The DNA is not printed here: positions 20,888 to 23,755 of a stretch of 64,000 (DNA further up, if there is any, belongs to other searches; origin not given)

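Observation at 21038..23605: JAB/MPN (JAMM metalloprotease-like) domain fused to a DinG/XPD-type helicase with a three-cysteine cluster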

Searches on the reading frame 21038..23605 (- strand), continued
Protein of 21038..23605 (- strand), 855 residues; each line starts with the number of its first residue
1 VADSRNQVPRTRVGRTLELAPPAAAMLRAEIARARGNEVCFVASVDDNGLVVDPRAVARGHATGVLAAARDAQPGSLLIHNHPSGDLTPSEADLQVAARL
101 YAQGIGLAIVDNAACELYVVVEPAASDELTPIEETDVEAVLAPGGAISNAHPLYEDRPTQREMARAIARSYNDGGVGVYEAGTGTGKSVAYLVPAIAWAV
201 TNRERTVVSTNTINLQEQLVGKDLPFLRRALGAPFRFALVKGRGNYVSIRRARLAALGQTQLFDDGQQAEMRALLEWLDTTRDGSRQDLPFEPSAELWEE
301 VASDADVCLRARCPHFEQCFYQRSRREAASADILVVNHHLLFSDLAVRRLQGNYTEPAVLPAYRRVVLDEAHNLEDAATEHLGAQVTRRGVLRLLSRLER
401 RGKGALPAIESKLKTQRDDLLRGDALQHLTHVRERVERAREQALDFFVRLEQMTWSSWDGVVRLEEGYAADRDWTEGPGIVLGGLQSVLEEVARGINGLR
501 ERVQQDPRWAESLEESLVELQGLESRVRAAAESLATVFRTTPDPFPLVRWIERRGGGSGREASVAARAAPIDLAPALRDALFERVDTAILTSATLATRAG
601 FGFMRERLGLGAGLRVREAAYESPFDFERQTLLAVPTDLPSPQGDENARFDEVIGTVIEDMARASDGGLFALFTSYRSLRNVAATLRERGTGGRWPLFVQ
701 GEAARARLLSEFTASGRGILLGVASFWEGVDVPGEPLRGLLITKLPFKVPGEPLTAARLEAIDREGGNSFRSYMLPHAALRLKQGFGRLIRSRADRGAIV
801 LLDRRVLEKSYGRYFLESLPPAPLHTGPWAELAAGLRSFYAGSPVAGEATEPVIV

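Call 21: find_encoding_contigs(protein=P0071, flank=8000, max_places=2)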
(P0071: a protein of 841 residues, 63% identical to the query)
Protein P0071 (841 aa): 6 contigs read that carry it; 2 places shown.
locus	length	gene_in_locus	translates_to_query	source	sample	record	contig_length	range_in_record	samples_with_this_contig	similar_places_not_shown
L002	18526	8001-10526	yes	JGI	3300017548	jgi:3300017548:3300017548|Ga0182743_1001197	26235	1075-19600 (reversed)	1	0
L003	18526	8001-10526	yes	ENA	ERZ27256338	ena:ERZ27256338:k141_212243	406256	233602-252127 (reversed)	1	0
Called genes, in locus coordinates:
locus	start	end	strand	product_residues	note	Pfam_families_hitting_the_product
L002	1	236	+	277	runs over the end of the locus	PF00590:TP_methylase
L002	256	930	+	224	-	PF13709:DUF4159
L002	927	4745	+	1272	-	-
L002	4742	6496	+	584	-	PF13174:TPR_6 (faint), PF13176:TPR_7 (faint), PF13428:TPR_14 (faint), PF25064:ARM_TT21_5th (faint), PF14559:TPR_19 (faint), PF25058:ARM_TT21 (faint)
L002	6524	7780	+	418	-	-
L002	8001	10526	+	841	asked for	PF04002:RadC (weak), PF00270:DEAD (weak), PF06733:DEAD_2 (weak), PF13307:Helicase_C_2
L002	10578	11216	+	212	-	PF01557:FAA_hydrolase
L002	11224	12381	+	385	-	PF00155:Aminotran_1_2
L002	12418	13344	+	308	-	-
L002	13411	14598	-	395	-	PF00535:Glycos_transf_2, PF13641:Glyco_tranf_2_3, PF13632:Glyco_trans_2_3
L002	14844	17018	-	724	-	PF13188:PAS_8 (faint), PF00989:PAS, PF08448:PAS_4, PF13426:PAS_9, PF08447:PAS_3 (weak), PF00990:GGDEF, PF00563:EAL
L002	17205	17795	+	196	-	PF04972:BON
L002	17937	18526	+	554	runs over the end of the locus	?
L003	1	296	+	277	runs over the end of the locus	PF00590:TP_methylase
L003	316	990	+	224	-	PF13709:DUF4159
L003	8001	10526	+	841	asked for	PF04002:RadC (weak), PF00270:DEAD (weak), PF06733:DEAD_2 (weak), PF13307:Helicase_C_2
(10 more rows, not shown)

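Call 38: search_solved_structures(query=window:21038-23605:-, max_evalue=0.01, show_alignments=1)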
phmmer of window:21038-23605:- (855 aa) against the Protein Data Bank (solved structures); distinct sequences matched with E-value up to 0.01: 18.
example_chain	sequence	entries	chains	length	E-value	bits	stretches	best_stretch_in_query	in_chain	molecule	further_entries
6fwr_A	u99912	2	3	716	5e-49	170.7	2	148-383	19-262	ATP-dependent DNA helicase DinG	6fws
8zef_A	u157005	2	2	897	1.5e-37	132.7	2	582-820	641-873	3'-5' exonuclease DinG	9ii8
8s35_M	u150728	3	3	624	1.6e-12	49.9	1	160-278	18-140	DEAD/DEAH box helicase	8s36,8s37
9p55_A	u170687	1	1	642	6.7e-10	41.3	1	724-806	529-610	ATP-dependent DNA helicase XPD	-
4a15_A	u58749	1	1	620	1.8e-09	39.9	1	724-806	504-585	ATP-DEPENDENT DNA HELICASE TA0057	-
8ebt_B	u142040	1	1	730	6.3e-09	38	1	655-807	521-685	General transcription and DNA repair factor IIH helicase subunit XPD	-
29vf_1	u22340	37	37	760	7.5e-09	37.8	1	655-807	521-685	TFIIH basal transcription factor complex helicase XPD subunit | General transcription and DNA repair factor IIH helicase subunit XPD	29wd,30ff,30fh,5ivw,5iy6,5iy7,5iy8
8ebs_B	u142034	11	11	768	7.8e-09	37.7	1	655-807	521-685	General transcription and DNA repair factor IIH helicase subunit XPD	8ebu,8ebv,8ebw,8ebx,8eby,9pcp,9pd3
28jm_B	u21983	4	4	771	8e-09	37.7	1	655-807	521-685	TFIIH basal transcription factor complex helicase XPD subunit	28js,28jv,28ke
2vsf_A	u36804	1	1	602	1.4e-08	36.9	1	724-806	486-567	DNA REPAIR HELICASE RAD3 RELATED PROTEIN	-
6nmi_B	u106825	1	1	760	1.8e-08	36.5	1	655-807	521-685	General transcription and DNA repair factor IIH helicase subunit XPD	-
5fmf_Y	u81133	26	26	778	1.8e-08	36.5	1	654-810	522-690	DNA REPAIR HELICASE RAD3 | General transcription and DNA repair factor IIH helicase subunit XPD | General transcription and DNA repair factor IIH helicase subun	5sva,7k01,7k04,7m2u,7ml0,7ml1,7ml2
5oqj_0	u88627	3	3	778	2.2e-08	36.2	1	654-810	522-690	DNA repair helicase RAD3 | General transcription and DNA repair factor IIH helicase subunit XPD | General transcription and DNA repair factor IIH helicase subun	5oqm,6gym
5h8w_A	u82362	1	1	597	6.6e-08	34.7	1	724-806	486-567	ATP-dependent DNA helicase Ta0057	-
8rev_A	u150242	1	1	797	1.6e-07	33.4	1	655-809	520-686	ATP-dependent DNA helicase CHL1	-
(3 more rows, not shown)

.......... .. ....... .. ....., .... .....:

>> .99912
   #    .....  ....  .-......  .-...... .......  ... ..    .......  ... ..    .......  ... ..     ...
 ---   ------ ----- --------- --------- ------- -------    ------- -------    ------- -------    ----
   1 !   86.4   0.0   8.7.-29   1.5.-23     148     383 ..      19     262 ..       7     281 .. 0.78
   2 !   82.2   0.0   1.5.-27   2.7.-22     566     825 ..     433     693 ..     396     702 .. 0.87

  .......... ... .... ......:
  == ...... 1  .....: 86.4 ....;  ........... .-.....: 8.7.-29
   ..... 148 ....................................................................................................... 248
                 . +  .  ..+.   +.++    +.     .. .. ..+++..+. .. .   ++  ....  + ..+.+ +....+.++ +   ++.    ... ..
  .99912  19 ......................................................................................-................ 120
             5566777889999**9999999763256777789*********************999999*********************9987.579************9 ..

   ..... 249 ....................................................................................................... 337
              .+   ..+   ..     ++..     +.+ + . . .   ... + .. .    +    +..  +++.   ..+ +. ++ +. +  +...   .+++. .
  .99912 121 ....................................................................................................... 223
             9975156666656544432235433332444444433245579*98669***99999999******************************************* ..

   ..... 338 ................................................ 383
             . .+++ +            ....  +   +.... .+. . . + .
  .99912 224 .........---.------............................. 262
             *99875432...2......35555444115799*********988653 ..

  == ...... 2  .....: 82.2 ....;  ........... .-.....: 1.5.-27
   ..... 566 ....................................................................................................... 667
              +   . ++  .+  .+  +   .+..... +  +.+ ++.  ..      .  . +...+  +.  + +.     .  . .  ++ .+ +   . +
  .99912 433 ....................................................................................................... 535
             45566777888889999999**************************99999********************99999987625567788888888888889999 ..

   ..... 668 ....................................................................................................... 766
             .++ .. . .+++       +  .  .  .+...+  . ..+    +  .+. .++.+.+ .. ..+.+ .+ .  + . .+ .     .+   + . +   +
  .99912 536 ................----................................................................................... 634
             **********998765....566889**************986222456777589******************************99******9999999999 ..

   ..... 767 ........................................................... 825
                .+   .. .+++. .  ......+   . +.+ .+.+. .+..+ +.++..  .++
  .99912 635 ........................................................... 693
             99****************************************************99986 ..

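Call 55: search_protein_families(library=padloc, proteins=[window:21038-23605:-], max_evalue=0.001)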
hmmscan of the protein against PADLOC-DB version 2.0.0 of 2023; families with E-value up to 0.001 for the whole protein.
window:21038-23605:- (855 aa): 9 families
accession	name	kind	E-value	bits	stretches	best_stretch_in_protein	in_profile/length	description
PDLC01439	typeIV_DinG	-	1.4e-136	454.5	1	149-823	9-560/575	CAS-IV-A; associated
PDLC01729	typeIV_DinG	-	3.2e-57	192.7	2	134-402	6-261/666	Csf4_0_IVA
PDLC01730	typeIV_DinG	-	3.6e-32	109.6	2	156-357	121-324/802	Csf4_1_IVA1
PDLC01321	typeIV_DinG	-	9.2e-23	78.9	2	163-405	5-228/559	CAS-IV-A; associated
PDLC01007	typeIV_DinG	-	3e-18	63.8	2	652-806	496-657/676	CRISPR type AFERR-associated DEAD/DEAH-box helicase Csf4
PDLC01731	typeIV_DinG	-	3.1e-16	57.3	1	560-808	262-493/526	Csf4_2_IVA1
PDLC02422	PprDinG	-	2e-06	24.3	1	184-462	203-455/930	-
PDLC01732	typeIV_DinG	-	3.8e-06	24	1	711-805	501-590/648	Csf4_3_IVE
PDLC04987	PDC-S28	-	0.00071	16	0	709-806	380-468/846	-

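Call 70: predict_structure(alignment_id=A4)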
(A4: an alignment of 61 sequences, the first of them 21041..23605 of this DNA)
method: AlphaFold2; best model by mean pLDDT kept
length: 855 residues; sequences in the alignment: 61
mean_pLDDT: 83.1   pTM: 0.77
mean pLDDT of the five models: 83.1, 81.4, 78.1, 77.8, 77.5
residues with pLDDT >= 90: 297; 70-90: 448; 50-70: 75; < 50: 35
segments of 3 or more residues with pLDDT < 50: 1-15, 844-855
pLDDT, mean of each block of 10 residues (from residue 1): 39 57 92 87 82 85 66 86 84 81 86 88 72 93 89 84 95 93 80 95 90 79 91 87 78 78 79 90 81 79 60 72 82 90 84 75 90 81 88 88 85 90 94 96 95 84 88 90 95 96 90 84 89 92 85 69 88 88 93 65 84 87 85 91 69 93 92 85 93 90 76 87 66 67 76 86 87 81 77 85 86 82 92 93 49 33
secondary structure, 60 per line:
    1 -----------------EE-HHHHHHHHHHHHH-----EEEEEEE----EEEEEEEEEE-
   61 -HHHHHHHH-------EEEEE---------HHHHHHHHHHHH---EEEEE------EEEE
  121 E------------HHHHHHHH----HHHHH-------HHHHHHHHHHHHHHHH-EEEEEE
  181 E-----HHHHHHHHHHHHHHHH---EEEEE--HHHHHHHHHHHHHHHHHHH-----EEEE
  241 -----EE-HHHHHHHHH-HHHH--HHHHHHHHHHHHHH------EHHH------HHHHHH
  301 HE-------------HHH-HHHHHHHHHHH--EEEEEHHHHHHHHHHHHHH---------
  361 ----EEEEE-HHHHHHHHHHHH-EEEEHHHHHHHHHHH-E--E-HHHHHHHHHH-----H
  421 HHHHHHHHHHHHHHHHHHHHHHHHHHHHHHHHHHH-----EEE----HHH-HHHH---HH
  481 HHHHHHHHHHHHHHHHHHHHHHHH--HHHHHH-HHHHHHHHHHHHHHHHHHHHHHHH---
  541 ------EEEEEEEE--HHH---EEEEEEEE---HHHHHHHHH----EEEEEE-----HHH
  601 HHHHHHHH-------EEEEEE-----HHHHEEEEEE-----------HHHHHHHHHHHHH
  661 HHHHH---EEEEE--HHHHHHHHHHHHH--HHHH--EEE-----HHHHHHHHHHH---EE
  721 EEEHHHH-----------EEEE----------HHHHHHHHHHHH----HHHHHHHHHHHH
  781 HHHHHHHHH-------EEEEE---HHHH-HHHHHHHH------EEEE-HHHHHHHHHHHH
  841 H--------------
elements in order (helices of 4 or more, strands of 3 or more residues): H21-33 E39-45 E50-59 H62-69 E77-81 H91-102 E106-110 E117-121 H134-141 H146-150 H158-173 E175-181 H187-202 E206-210 H213-231 E237-240 H249-257 H259-262 H265-278 H295-301 H320-330 E333-337 H338-351 E365-369 H371-382 E384-387 H388-398 H405-414 H420-455 E461-463 H472-475 H479-504 H507-512 H514-537 E547-554 E563-570 H574-582 E587-592 H598-608 E616-621 H627-630 E631-636 H648-665 E669-673 H676-688 H691-694 E697-699 H705-715 E719-723 H724-727 E739-742 H753-764 H769-789 E797-801 H805-808 H810-817 E824-827 H829-841

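Call 72: fold_search(model_id=the predicted structure, library=pdb)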
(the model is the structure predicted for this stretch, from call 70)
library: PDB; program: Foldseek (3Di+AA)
matches with E <= 10: 1203; with E <= 0.001: 294
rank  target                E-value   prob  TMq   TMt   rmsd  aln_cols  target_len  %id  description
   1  6fwr_A                8.9e-40  1.00  0.63  0.75   6.0       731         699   25  Structure of DinG in complex with ssDNA (released 2018-12-19)
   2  6fws_B                2.7e-38  1.00  0.54  0.65   7.6       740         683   24  Structure of DinG in complex with ssDNA and ADPBeF (released 2018-12-19)
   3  6fws_A                5.4e-37  1.00  0.56  0.68   7.4       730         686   24  Structure of DinG in complex with ssDNA and ADPBeF (released 2018-12-19)
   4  9ii8_A                7.9e-32  1.00  0.59  0.56   6.7       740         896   20  Crystal structure of Staphylococcus aureus DinG protein in complex with ssDNA (released 2025-06-25)
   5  8zef_A                2.4e-29  1.00  0.56  0.55   7.4       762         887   18  Crystal structure of Staphylococcus aureus DinG protein in complex with ssDNA and Ca2+ (released 2025-05-21)
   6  9kqh_A                2.5e-24  1.00  0.48  0.54  14.8       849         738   14  Crystal structure of Finegoldia magna DinG in complex with ssDNA and ADPNP (released 2025-12-03)
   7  8rev_A                8.1e-24  1.00  0.53  0.63   8.4       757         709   17  Structure of XPD stalled at a Y-fork DNA containing a interstrand crosslink (released 2024-05-29)
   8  7xf0_A                9.9e-24  1.00  0.51  0.71   6.2       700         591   20  Crystal strucutre of CasDinG in complex with ATP (released 2023-07-26)
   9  8e2w                  1.5e-23  1.00  0.52  0.70   6.4       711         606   20  Structure of CRISPR-Associated DinG (released 2023-06-21)
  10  9p55                  5.0e-23  1.00  0.52  0.69   8.7       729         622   16  Structure of DNA-free long form XPD from Thermoplasma acidophilum (released 2026-01-21)
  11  7xf0_C                5.5e-23  1.00  0.51  0.69   6.5       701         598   19  Crystal strucutre of CasDinG in complex with ATP (released 2023-07-26)
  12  7xex_C                9.1e-23  1.00  0.50  0.68   7.1       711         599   20  Crystal strucutre of apoCasDinG (released 2023-07-26)
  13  8v44                  1.2e-22  1.00  0.48  0.67   7.0       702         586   20  N-terminal truncation of CRISPR-associated DinG (released 2024-01-17)
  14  7xex_A                1.6e-22  1.00  0.51  0.72   6.3       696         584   20  Crystal strucutre of apoCasDinG (released 2023-07-26)
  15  5fmf_Y                1.7e-22  1.00  0.50  0.71   9.0       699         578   17  the P-lobe of RNA polymerase II pre-initiation complex (released 2015-11-25)
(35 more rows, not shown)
